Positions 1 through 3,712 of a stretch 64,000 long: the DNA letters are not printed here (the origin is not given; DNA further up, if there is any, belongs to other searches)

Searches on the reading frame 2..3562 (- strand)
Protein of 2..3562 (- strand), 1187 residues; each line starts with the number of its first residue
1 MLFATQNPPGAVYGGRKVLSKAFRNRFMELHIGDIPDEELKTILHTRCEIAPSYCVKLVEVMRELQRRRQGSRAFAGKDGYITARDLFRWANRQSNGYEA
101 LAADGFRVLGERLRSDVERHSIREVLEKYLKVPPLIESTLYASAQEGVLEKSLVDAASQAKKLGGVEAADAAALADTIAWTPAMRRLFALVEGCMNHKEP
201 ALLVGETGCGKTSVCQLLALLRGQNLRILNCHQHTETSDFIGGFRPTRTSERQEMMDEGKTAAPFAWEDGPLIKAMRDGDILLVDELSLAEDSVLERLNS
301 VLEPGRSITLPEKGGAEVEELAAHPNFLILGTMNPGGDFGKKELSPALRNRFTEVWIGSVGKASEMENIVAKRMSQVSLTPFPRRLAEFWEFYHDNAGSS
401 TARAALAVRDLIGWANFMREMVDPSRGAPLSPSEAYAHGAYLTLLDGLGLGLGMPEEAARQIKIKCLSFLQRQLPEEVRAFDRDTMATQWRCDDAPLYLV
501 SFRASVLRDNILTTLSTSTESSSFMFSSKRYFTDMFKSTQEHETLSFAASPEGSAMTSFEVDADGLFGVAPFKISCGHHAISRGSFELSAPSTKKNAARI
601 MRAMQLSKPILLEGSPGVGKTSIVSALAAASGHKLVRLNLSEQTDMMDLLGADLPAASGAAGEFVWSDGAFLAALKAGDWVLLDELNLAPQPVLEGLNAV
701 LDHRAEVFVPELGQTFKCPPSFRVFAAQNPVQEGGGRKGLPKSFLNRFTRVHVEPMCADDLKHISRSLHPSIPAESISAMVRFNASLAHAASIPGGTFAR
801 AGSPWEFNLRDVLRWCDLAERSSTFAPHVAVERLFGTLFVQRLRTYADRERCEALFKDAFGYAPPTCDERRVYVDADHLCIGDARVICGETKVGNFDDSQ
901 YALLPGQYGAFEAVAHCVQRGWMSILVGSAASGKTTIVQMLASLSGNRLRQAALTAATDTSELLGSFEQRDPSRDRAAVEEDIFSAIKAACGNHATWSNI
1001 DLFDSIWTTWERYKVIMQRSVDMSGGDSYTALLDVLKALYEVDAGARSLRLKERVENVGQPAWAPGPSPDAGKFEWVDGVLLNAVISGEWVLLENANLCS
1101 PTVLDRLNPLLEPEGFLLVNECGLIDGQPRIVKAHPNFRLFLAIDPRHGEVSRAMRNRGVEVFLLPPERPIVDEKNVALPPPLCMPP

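Call 28: search_protein_families(library=pfam, proteins=[window:2-3562:-], max_evalue=0.00001)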
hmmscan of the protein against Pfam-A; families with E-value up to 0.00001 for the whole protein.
window:2-3562:- (1187 aa): 20 families
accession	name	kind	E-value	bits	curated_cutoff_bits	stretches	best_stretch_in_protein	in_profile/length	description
PF07728.20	AAA_5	-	4.2e-61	205.5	22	3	202-352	3-139/139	AAA domain (dynein-related subfamily)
PF17867.7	AAA_lid_7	-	9.5e-40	135.6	22.7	2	760-861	1-104/106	Midasin AAA lid domain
PF07726.17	AAA_3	-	1.4e-16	61.1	27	1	610-748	2-129/131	ATPase family associated with various cellular activities (AAA)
PF00004.35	AAA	-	7.1e-13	49.6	21.2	0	610-646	1-37/131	ATPase family associated with various cellular activities (AAA)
PF12775.13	AAA_7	-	2.6e-11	43.8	25.8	0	177-219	12-55/181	P-loop containing dynein motor region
PF13191.12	AAA_16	-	4.7e-11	43.9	32.6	0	184-229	9-56/167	AAA ATPase domain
PF13401.12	AAA_22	-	4e-10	40.5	27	0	197-245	4-55/130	AAA domain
PF20720.3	nSTAND3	-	5.4e-10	39.6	27.2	0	597-630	7-40/155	Novel STAND NTPase 3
PF13481.12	AAA_25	-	1.1e-09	38.7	27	0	187-220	22-55/195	AAA domain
PF13604.12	AAA_30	-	1.2e-09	38.6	27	0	609-702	20-113/191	AAA domain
PF13238.12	AAA_18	-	9.1e-09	36.3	29.4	0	202-261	2-56/128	AAA domain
PF20030.5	bpMoxR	-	4.4e-08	32.9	27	0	609-764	33-177/205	MoxR domain in the MoxR-vWA-beta-propeller ternary systems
PF00158.32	Sigma54_activat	-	4.5e-08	33.4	20.2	0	591-729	6-142/168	Sigma-54 interaction domain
PF00005.33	ABC_tran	-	6e-08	33.8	25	0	194-221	7-34/137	ABC transporter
PF02367.23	TsaE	-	2.2e-07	31.3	26.6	0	592-633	6-47/128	Threonylcarbamoyl adenosine biosynthesis protein TsaE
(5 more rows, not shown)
